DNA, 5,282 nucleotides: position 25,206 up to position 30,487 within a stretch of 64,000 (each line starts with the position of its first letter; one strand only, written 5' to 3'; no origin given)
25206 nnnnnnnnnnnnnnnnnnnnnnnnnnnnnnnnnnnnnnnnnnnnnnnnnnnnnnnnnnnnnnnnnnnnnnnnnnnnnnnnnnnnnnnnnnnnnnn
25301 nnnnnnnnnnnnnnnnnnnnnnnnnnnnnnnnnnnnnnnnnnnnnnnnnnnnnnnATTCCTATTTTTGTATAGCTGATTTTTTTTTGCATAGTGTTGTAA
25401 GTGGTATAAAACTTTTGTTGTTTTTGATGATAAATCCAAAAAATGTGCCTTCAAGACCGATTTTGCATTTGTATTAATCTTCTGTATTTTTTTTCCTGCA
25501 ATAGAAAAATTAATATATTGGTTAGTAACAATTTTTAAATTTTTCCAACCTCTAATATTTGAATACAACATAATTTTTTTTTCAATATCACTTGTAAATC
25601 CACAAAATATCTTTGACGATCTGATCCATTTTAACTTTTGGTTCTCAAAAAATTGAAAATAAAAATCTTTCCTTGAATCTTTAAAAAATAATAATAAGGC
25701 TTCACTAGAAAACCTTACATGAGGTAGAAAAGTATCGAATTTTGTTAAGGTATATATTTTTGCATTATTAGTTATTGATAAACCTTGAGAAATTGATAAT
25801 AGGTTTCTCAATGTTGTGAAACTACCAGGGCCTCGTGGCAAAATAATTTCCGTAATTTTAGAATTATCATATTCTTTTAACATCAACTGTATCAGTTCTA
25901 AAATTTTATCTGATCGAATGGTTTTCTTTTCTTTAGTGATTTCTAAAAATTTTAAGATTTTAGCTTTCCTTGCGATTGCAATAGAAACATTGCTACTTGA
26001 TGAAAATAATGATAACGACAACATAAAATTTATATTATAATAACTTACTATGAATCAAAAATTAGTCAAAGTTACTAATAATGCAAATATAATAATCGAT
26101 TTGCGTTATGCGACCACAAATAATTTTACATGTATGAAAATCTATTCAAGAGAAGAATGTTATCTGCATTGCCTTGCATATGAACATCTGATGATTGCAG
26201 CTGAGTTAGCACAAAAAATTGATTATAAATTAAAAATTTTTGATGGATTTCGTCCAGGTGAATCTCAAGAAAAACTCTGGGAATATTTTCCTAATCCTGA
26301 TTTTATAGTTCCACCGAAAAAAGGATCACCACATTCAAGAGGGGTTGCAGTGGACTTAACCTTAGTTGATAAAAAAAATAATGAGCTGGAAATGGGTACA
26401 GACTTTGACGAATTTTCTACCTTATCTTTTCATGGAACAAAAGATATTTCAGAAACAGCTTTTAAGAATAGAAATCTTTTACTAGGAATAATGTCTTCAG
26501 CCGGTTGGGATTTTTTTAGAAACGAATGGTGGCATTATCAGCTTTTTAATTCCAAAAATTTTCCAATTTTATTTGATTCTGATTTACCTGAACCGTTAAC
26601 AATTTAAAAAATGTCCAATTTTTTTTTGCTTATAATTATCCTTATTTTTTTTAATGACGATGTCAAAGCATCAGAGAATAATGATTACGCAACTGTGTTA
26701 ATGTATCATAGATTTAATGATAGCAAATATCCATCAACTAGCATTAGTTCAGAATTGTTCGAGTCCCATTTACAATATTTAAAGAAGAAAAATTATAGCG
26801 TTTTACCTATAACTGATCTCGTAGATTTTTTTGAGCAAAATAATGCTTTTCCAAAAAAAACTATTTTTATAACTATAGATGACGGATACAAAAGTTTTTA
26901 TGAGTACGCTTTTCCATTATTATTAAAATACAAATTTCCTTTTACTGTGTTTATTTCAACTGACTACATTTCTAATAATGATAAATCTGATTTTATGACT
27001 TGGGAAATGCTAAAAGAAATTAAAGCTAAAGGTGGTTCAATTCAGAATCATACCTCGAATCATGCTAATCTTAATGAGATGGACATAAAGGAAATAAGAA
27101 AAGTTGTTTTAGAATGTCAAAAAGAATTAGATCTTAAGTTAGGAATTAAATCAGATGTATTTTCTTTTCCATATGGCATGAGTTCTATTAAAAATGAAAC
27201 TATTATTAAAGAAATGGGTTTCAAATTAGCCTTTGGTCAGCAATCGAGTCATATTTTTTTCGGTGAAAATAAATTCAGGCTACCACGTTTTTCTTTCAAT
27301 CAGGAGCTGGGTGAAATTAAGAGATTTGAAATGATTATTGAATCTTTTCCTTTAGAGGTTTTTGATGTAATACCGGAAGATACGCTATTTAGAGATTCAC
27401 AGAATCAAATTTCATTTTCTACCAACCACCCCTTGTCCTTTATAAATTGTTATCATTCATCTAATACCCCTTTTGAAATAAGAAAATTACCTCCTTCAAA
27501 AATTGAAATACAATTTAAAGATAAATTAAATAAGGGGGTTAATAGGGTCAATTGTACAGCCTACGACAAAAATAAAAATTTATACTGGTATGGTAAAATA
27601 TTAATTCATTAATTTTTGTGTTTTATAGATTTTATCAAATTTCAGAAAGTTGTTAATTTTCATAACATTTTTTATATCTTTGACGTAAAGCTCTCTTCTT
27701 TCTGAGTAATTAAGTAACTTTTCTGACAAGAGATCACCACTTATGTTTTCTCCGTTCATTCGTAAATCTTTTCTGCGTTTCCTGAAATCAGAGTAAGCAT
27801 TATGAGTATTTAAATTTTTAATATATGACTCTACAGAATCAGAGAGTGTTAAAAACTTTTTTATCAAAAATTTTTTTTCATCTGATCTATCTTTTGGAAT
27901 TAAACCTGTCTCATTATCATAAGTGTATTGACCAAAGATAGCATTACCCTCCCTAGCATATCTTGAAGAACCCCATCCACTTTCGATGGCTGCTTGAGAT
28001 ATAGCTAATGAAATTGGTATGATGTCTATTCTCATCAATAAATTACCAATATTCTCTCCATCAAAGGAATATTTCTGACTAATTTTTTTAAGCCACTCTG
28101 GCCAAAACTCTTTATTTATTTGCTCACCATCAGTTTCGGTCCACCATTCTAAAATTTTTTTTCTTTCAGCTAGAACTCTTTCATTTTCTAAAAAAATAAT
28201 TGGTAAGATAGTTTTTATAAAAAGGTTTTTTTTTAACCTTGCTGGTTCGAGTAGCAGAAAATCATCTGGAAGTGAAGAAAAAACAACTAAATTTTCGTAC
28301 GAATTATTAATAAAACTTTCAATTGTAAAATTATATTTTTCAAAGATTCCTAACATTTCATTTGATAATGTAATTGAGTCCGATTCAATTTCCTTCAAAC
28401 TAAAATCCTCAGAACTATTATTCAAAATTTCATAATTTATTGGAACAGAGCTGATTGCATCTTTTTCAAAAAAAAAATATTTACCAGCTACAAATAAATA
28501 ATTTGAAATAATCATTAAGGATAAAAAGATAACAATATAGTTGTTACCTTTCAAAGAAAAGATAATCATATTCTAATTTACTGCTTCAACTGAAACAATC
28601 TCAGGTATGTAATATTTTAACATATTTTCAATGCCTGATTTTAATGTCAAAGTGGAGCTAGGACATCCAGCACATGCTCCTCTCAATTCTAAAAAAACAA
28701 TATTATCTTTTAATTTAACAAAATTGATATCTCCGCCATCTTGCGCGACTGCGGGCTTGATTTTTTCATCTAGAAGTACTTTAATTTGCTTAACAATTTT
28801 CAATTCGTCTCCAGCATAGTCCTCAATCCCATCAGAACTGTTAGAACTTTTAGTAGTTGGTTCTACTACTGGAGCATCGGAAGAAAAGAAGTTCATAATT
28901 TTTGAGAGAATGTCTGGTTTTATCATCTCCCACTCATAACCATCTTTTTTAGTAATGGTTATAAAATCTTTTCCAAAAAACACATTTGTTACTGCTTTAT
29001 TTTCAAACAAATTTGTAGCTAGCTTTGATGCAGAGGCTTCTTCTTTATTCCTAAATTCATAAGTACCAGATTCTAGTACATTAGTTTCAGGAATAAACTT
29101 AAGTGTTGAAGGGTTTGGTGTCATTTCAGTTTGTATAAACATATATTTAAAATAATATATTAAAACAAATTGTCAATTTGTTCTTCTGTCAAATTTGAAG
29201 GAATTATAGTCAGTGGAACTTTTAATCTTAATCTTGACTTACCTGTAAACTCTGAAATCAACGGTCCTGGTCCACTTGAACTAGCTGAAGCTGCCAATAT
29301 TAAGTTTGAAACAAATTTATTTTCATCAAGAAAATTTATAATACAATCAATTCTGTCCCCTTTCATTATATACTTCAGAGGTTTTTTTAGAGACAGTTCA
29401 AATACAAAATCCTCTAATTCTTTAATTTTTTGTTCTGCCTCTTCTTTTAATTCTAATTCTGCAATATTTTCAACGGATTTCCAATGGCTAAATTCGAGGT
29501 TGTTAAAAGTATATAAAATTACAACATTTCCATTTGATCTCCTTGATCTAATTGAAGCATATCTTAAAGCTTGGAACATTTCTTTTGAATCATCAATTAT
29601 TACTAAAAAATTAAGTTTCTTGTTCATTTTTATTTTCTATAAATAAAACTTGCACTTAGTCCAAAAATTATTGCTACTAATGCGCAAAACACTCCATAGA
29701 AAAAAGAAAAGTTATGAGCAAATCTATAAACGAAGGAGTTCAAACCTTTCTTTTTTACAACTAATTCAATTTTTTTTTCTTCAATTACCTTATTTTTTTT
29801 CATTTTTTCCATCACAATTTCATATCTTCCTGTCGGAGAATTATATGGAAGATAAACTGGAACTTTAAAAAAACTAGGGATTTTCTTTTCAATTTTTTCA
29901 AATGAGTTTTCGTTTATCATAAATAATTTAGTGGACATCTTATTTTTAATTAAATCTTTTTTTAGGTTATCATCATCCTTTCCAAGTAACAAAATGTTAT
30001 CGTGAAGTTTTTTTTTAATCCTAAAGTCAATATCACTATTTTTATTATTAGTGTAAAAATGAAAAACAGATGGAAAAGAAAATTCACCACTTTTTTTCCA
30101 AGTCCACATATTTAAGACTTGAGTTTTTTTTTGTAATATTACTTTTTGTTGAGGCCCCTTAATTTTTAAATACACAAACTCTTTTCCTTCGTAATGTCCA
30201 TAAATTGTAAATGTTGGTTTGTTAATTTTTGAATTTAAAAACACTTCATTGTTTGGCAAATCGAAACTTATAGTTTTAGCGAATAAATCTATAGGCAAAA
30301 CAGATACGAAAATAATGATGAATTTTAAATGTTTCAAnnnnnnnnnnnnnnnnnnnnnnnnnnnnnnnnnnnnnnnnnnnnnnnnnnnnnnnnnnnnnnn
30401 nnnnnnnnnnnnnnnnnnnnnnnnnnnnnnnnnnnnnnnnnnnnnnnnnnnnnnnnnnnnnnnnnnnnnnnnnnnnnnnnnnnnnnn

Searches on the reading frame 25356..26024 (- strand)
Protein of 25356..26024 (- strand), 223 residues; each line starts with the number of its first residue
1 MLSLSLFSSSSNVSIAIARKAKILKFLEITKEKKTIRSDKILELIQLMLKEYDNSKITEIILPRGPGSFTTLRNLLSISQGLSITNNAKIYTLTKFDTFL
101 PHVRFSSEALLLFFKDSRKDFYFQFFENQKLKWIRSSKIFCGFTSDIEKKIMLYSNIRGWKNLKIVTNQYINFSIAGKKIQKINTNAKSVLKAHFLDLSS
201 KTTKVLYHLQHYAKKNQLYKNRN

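Call 67: search_protein_families(library=ncbifam, proteins=[window:25356-26024:-], max_evalue=1e-10)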
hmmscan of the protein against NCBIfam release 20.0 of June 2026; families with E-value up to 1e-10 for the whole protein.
window:25356-26024:- (223 aa): 1 family
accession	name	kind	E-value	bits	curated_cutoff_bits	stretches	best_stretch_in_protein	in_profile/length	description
TIGR03725.1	T6A_YeaZ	equivalog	8.3e-15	55.3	69.3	1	6-174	4-169/212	tRNA (adenosine(37)-N6)-threonylcarbamoyltransferase complex dimerization subunit type 1 TsaB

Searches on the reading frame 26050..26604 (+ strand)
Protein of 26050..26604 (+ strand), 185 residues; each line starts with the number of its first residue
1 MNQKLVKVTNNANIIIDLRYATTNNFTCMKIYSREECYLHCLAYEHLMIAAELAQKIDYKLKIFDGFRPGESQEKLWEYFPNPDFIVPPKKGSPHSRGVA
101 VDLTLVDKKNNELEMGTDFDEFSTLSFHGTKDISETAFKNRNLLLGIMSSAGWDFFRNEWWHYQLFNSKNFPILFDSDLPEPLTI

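Call 67: search_protein_families(library=ncbifam, proteins=[window:26050-26604:+], max_evalue=1e-10)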
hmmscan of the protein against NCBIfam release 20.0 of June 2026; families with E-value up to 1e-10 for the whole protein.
window:26050-26604:+ (185 aa): 2 families
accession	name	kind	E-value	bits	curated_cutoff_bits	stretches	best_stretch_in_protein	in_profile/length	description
NF007557.0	PRK10178.1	equivalog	2.7e-62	209.8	176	1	3-177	5-180/188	D-alanyl-D-alanine dipeptidase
NF033115.1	dipept_VanX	equivalog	2.3e-23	83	320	1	93-168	112-188/199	D-Ala-D-Ala dipeptidase VanX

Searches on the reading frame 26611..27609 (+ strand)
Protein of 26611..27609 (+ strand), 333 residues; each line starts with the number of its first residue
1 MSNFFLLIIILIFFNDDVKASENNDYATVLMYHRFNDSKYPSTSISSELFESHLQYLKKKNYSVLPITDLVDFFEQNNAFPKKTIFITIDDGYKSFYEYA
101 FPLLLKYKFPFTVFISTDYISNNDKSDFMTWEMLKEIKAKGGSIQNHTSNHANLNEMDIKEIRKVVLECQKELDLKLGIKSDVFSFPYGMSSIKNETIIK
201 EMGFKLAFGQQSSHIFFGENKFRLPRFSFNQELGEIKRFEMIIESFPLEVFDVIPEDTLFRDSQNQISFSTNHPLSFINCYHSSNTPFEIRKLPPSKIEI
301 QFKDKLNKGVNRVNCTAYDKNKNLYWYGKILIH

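Call 67: search_protein_families(library=ncbifam, proteins=[window:26611-27609:+], max_evalue=1e-10)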
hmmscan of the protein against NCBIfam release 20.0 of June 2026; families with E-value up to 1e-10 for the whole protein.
window:26611-27609:+ (333 aa): 4 families
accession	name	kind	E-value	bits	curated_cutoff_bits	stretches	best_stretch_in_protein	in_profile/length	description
TIGR03938.2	deacetyl_PgaB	equivalog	1.6e-24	86.1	321.9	1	28-141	4-134/621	poly-beta-1,6-N-acetyl-D-glucosamine N-deacetylase PgaB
TIGR03933.1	PIA_icaB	equivalog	1.1e-19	70.9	248.35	1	41-232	31-232/245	intercellular adhesin biosynthesis polysaccharide N-deacetylase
NF011177.0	PRK14582.1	equivalog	1.7e-15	56.3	923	1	27-148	49-185/671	poly-beta-1,6-N-acetyl-D-glucosamine N-deacetylase PgaB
NF011176.0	PRK14581.1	equivalog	5e-11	41.5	1091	0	24-114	47-138/673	poly-beta-1,6-N-acetyl-D-glucosamine N-deacetylase PgaB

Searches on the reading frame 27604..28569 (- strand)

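Call 67: search_protein_families(library=ncbifam, proteins=[window:27604-28569:-], max_evalue=1e-10)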
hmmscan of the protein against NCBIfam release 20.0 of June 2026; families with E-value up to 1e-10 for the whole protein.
window:27604-28569:- (322 aa): 1 family
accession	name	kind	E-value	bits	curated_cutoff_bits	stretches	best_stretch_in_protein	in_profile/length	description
NF007681.0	PRK10356.1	equivalog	1.8e-31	109.4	193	1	93-306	57-266/274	protein bax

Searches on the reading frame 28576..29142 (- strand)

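Call 67: search_protein_families(library=ncbifam, proteins=[window:28576-29142:-], max_evalue=1e-10)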
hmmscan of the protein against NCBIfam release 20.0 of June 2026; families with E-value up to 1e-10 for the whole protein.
window:28576-29142:- (189 aa): 2 families
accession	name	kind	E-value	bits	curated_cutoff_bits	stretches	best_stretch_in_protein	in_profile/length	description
TIGR03341.1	YhgI_GntY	equivalog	3.2e-12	46.6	269.35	1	112-186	102-177/190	Fe-S biogenesis protein NfuA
TIGR02000.1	NifU_proper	equivalog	5.2e-12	45.8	273.3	1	89-188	197-290/290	Fe-S cluster assembly protein NifU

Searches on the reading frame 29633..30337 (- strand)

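Call 67: search_protein_families(library=ncbifam, proteins=[window:29633-30337:-], max_evalue=1e-10)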
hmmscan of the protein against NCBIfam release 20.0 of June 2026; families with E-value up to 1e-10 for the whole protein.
window:29633-30337:- (235 aa): 1 family
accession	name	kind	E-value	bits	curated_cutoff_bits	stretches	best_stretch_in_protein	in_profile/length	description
TIGR02186.1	alph_Pro_TM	hypoth_equivalog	3.5e-18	65.7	255.25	1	55-235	71-260/261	TIGR02186 family protein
